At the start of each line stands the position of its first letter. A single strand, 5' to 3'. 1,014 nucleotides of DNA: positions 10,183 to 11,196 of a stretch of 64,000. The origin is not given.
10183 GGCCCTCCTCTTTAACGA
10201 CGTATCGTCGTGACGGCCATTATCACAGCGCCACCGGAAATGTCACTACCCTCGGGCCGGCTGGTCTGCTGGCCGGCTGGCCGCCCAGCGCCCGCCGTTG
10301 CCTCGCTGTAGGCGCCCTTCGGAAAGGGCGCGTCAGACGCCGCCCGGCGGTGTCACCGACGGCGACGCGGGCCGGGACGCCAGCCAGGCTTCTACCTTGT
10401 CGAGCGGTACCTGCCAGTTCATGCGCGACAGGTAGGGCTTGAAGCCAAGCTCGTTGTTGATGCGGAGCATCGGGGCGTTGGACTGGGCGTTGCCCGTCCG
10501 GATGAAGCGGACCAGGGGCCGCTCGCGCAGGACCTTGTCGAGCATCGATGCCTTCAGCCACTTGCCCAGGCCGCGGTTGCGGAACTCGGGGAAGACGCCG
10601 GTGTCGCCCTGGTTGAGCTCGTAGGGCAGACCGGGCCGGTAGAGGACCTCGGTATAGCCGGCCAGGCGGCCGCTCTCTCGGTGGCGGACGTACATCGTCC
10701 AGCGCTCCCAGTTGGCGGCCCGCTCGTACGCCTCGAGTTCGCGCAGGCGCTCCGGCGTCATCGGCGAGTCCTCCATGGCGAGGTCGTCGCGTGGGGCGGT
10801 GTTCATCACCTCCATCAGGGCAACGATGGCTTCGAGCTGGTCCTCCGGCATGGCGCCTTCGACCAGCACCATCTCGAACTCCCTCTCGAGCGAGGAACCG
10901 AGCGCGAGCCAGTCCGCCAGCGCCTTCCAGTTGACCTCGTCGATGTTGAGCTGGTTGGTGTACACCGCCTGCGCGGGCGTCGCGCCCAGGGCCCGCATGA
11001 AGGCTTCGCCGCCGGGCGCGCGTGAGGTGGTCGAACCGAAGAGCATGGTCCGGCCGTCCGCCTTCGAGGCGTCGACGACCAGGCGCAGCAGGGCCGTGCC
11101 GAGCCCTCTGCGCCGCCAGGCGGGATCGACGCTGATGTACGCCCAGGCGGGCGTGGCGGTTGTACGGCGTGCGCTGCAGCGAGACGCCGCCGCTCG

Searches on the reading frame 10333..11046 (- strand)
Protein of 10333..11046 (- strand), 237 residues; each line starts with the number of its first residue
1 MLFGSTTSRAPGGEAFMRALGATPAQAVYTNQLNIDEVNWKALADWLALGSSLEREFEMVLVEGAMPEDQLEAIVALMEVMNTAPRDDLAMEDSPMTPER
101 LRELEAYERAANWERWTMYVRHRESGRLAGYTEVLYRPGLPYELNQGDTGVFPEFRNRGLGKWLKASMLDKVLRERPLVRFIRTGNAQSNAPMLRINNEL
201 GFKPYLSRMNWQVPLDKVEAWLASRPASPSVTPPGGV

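Call 3: search_protein_families(library=pfam, proteins=[window:10333-11046:-], max_evalue=1)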
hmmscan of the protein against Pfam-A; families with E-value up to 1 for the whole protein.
window:10333-11046:- (237 aa): 3 families
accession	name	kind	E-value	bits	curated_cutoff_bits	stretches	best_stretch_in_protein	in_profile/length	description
PF00583.31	Acetyltransf_1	-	0.0004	21.1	20.7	1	104-196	19-110/116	Acetyltransferase (GNAT) family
PF13508.13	Acetyltransf_7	-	0.059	14.2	27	1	117-172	4-56/84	Acetyltransferase (GNAT) domain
PF08445.16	FR47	-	0.076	13.5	22.1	1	151-203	29-78/86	FR47-like protein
